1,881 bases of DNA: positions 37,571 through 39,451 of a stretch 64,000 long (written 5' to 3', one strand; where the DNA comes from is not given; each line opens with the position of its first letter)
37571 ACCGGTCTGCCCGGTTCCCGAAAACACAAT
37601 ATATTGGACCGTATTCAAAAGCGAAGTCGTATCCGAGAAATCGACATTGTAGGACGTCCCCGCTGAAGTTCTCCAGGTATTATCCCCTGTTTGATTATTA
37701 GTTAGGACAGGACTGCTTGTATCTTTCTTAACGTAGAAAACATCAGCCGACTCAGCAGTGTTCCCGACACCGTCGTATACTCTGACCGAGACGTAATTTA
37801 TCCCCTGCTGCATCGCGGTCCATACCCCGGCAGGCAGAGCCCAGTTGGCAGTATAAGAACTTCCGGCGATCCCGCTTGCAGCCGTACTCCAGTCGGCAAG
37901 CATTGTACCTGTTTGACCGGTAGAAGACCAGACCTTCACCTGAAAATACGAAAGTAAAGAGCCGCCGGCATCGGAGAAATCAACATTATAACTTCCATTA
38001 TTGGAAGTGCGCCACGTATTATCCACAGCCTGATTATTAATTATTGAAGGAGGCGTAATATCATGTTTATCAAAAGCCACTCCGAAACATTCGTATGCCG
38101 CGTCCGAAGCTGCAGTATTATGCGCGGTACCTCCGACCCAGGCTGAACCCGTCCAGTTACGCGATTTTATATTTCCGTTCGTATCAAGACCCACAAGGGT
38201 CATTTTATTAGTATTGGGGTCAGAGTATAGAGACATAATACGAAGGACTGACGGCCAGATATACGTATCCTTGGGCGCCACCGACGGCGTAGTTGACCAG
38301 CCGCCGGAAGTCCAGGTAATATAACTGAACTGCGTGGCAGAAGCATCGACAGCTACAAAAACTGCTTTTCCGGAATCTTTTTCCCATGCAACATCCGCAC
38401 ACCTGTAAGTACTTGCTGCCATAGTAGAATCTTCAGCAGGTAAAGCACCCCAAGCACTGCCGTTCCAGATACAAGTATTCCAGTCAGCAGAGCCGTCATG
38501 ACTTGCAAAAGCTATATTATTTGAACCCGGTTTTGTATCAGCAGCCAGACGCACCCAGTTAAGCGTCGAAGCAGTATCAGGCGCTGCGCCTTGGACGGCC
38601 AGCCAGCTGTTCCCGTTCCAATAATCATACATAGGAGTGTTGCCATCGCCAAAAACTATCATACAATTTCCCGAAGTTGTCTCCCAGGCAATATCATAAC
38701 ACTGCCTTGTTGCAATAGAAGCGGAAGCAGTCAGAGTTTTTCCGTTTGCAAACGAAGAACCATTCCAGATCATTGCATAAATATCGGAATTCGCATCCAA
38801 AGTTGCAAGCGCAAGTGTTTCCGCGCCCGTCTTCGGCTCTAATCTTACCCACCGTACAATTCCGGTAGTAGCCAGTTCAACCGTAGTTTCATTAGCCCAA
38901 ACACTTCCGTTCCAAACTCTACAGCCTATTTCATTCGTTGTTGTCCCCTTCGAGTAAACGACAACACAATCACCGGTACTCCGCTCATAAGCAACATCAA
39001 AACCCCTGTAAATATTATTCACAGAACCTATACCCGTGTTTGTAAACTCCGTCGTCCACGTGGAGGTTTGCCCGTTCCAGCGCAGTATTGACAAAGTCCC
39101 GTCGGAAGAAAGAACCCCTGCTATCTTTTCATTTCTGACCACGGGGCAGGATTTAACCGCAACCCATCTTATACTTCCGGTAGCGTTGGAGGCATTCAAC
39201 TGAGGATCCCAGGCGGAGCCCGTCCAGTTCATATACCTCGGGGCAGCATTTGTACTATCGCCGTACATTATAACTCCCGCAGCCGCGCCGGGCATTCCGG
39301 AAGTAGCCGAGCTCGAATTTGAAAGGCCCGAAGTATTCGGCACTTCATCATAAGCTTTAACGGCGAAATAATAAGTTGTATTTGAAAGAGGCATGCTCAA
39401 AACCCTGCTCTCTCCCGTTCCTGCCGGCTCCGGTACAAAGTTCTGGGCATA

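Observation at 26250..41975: Higher-order organisation: W-variant repeats every 14 units and a duplicated ~1.95-kb FN3-FN3-W-blade supermodule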

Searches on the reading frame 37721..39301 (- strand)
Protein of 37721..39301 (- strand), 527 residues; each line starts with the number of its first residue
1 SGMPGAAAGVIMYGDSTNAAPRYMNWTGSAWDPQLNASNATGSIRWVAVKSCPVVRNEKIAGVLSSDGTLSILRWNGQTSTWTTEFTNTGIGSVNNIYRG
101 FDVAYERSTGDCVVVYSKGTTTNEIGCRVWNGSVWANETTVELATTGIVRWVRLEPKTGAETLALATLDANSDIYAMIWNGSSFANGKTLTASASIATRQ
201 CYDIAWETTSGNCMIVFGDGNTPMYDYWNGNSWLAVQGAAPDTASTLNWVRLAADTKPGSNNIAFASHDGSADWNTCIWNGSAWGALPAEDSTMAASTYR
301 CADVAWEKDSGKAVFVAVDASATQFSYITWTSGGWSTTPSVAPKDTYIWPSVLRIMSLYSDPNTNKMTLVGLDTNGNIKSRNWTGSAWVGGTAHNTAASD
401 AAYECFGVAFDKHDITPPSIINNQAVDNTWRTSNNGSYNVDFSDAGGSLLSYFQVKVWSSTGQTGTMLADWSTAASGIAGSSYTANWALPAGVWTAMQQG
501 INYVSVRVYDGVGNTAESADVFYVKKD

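Call 58: predict_structure(alignment_id=A3)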
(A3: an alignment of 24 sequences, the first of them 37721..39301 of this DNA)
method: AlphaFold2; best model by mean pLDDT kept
length: 527 residues; sequences in the alignment: 24
mean_pLDDT: 88.3   pTM: 0.81
mean pLDDT of the five models: 88.3, 88.0, 88.0, 87.5, 86.5
residues with pLDDT >= 90: 307; 70-90: 181; 50-70: 34; < 50: 5
segments of 3 or more residues with pLDDT < 50: 1-5
pLDDT, mean of each block of 10 residues (from residue 1): 56 90 88 89 92 87 93 91 92 76 93 90 89 95 92 94 96 97 97 93 96 96 95 95 91 94 94 91 86 71 93 89 86 83 81 92 90 91 88 82 90 75 80 81 79 92 91 87 90 91 91 81 75
secondary structure, 60 per line:
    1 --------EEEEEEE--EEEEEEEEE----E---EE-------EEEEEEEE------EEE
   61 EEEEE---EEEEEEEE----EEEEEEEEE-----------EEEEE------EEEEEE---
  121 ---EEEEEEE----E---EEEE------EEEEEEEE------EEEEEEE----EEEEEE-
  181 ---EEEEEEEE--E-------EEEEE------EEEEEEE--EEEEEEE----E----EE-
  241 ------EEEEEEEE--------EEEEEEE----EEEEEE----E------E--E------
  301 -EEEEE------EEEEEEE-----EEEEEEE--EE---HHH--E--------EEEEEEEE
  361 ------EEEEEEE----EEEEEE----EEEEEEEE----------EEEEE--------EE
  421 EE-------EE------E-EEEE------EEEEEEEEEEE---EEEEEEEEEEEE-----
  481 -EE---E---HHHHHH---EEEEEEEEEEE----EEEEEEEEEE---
elements in order: E9-15 E18-26 E44-51 E58-65 E69-76 E81-89 E101-105 E112-117 E124-130 E139-142 E149-156 E163-169 E174-179 E184-191 E202-206 E213-219 E222-228 E247-254 E263-269 E274-279 E302-306 E313-319 E325-331 E353-360 E367-373 E378-383 E388-395 E406-410 E419-422 E440-443 E450-460 E464-475 H491-496 E500-510 E515-524
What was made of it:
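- On Recognised bacterial Ig-like domain families (Big_1 to Big_13 and others): The all-beta fold with about 7 strands is seen in the AF2 model of unit 27 (call 58).
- Tried and rejected: The AF2 model of propeller plus V27 gave good confidence (pTM 0.81, call 58).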

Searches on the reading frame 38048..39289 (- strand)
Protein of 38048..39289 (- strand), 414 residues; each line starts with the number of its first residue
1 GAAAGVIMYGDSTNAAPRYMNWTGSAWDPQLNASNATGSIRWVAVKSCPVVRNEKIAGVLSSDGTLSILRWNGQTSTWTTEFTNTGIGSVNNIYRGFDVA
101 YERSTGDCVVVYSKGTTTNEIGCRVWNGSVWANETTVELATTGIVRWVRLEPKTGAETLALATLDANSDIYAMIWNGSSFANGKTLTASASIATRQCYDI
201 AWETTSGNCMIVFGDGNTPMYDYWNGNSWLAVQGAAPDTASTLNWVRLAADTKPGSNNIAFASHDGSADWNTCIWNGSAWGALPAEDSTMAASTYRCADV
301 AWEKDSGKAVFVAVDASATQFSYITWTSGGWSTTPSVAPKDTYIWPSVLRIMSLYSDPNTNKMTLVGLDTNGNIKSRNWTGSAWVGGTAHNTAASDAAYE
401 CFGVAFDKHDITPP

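Call 18: find_homologous_proteins(query=window:38048-39289:-)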
Query seq(414 aa) (414 aa): 23 proteins with E <= 0.001 among 8000 candidates.
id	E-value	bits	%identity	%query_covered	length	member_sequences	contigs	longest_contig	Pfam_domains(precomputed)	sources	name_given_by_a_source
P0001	2.7e-66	242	34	98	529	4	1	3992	-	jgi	jgi:hypothetical protein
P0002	7.0e-64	234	34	97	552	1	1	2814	-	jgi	-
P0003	1.3e-60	224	33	97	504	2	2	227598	-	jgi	-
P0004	2.4e-52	196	33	80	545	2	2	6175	-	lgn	-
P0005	3.8e-52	196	34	96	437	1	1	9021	-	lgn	-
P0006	6.7e-47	178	32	87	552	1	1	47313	-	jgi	jgi:Tfp pilus assembly protein PilX/cell wall assembly regulator SMI1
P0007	6.0e-46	175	30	94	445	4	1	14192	-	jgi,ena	-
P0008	6.8e-46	175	33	75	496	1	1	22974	-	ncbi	-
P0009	4.8e-44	169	31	79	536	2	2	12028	-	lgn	-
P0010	1.9e-40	157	38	60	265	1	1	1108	-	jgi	-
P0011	2.6e-39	153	29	79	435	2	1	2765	-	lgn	-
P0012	1.7e-37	147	31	74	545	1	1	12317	-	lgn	-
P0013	5.4e-36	143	26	91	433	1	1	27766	-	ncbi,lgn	ncbi:MAG: hypothetical protein ACK4WH_03475 [Phycisphaerales bacterium]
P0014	1.3e-33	135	30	92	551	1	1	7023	-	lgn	-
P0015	4.2e-33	133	25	91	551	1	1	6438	PF26696.1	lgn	-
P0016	8.7e-33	132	29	79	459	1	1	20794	-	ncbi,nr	ncbi:MAG: hypothetical protein JNK58_00600 [Phycisphaerae bacterium]|nr:hypothetical protein [Phycis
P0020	3.0e-19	87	30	74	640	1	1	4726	-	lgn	-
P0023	1.2e-12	66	30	67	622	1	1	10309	-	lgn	-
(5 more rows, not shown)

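Call 21: search_protein_families(library=pfam, max_evalue=0.01, proteins=[P0001, P0003, P0006, P0008, P0013, P0015, P0016, P0020, P0023])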
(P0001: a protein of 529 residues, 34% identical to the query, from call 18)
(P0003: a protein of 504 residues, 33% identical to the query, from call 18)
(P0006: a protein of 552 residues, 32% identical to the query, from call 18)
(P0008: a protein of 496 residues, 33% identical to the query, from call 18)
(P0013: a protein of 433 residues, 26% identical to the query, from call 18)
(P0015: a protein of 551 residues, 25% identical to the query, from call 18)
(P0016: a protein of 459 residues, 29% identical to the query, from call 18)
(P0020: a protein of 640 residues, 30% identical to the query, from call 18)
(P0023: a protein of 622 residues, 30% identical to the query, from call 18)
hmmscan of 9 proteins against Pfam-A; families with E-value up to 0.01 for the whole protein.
P0001 (529 aa): 0 families

P0003 (504 aa): 0 families

P0006 (552 aa): 0 families

P0008 (496 aa): 0 families

P0013 (433 aa): 0 families

P0015 (551 aa): 0 families

P0016 (459 aa): 0 families

P0020 (640 aa): 0 families

P0023 (622 aa): 1 family
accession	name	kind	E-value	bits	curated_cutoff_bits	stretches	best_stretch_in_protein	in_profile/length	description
PF07963.17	N_methyl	-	8.3e-05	22.4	21.2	1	16-40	2-26/27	Prokaryotic N-terminal methylation motif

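Call 33: predict_structure(alignment_id=A2)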
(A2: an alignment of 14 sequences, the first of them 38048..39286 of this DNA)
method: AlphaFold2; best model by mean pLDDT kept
length: 413 residues; sequences in the alignment: 14
mean_pLDDT: 90.0   pTM: 0.91
mean pLDDT of the five models: 90.0, 89.8, 89.7, 89.6, 89.0
residues with pLDDT >= 90: 281; 70-90: 114; 50-70: 13; < 50: 5
segments of 3 or more residues with pLDDT < 50: 409-413
pLDDT, mean of each block of 10 residues (from residue 1): 85 89 87 82 92 92 92 88 78 93 96 83 95 90 94 95 96 96 95 95 96 94 94 90 94 94 90 94 79 84 93 85 93 90 90 91 93 93 89 91 77 34
secondary structure, 60 per line:
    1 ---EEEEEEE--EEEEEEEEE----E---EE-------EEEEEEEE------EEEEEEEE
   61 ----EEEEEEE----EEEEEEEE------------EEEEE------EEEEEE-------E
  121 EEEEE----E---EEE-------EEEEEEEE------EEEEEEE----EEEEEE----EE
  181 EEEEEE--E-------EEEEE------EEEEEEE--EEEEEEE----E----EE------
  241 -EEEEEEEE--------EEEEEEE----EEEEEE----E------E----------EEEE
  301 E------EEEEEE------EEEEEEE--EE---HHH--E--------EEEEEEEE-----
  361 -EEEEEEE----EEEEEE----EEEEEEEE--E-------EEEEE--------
elements in order: E4-10 E13-21 E39-46 E53-60 E65-71 E76-83 E96-100 E107-112 E120-125 E134-136 E144-151 E158-164 E169-174 E179-186 E197-201 E208-214 E217-223 E242-249 E258-264 E269-274 E297-301 E308-313 E320-326 E348-355 E362-368 E373-378 E383-390 E401-405

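Call 37: fold_search(model_id=the predicted structure, library=pdb)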
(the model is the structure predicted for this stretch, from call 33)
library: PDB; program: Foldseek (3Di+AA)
matches with E <= 10: 1728; with E <= 0.001: 1022
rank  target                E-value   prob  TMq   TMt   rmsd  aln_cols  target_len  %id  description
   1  5mxe                  1.6e-10  1.00  0.58  0.68   6.2       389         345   11  Photorhabdus asymbiotica lectin (PHL) in free form (released 2017-08-09)
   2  6rgr                  2.3e-10  1.00  0.58  0.69   6.0       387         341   11  Photorhabdus asymbiotica lectin PHL in complex with L-rhamnose (released 2020-07-01)
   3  6gxr                  6.3e-10  1.00  0.60  0.68   5.8       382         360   12  Crystal structure of BP39L lectin from Burkholderia pseudomallei at 1.7 A resolution (released 2019-12-04)
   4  6fhx_A                8.0e-10  1.00  0.58  0.68   6.3       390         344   10  Photorhabdus asymbiotica lectin (PHL) in complex with synthetic C-fucoside (released 2019-01-30)
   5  8q83_A                8.0e-10  1.00  0.57  0.65   7.8       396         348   11  Photorhabdus laumondii lectin PLL5 in complex with alpha-methyl-fucoside (released 2025-03-05)
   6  5mxf                  8.5e-10  1.00  0.57  0.66   6.3       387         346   11  Photorhabdus asymbiotica lectin (PHL) in complex with alpha-methyl fucoside (released 2017-08-09)
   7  8q7u                  1.1e-09  1.00  0.58  0.67   5.7       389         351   12  Photorhabdus laumondii lectin PLL in complex with alpha-methyl-fucoside (released 2025-03-05)
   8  8q81                  1.1e-09  1.00  0.58  0.68   5.6       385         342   11  Photorhabdus laumondii lectin PLL3 in complex with alpha-methyl-fucoside (released 2025-03-05)
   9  6rg2_B                1.4e-09  1.00  0.56  0.66   6.1       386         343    9  Photorhabdus laumondii lectin PLL2 in complex with 3-O-methyl-D-glucose (released 2020-07-01)
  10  5c9o                  1.4e-09  1.00  0.59  0.67   5.6       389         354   12  Crystal structure of recombinant PLL lectin from Photorhabdus luminescens at 1.5 A resolution (released 2016-10-19)
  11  7c3e_A                1.6e-09  1.00  0.43  0.50   7.7       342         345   15  Crystal structure of R97A/R150A/R203A mutant of AofleA from Arthrobotrys oligospora (released 2020-07-29)
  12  5mxg_A                1.7e-09  1.00  0.58  0.68   6.1       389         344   11  Photorhabdus asymbiotica lectin (PHL) in complex with blood group H trisaccharide (released 2017-08-09)
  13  6flu_A                1.7e-09  1.00  0.57  0.66   7.1       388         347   10  Photorhabdus asymbiotica lectin (PHL) in complex with synthetic C-fucoside (released 2019-02-06)
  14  6t96                  1.8e-09  1.00  0.58  0.67   6.1       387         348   10  Photorhabdus laumondii subsp. laumondii lectin PLL3 (released 2019-12-25)
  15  6rg2_A                1.8e-09  1.00  0.55  0.64   6.9       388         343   10  Photorhabdus laumondii lectin PLL2 in complex with 3-O-methyl-D-glucose (released 2020-07-01)
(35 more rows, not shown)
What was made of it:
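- On PLL/PHL-type propeller lectins: Foldseek ranks them first (call 37).
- Tried and rejected: I first read the propeller as a 7-bladed lectin-like fold (28 strands, Foldseek top hits; calls 33, 37).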

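Call 50: search_solved_structures(query=A2, max_evalue=1)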
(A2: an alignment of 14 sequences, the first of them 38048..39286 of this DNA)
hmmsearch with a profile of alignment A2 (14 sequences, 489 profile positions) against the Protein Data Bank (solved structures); distinct sequences matched with E-value up to 1: 0.
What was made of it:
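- On PLL/PHL-type propeller lectins: There is no sequence match to PDB (call 50).
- Closest known: Beta-propeller lectins of the PLL/PHL/BP39L type, and generic WD40-like propellers. Different: Sequence identity is 8-12%, and there is no sequence-level match to any PDB entry (call 50).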
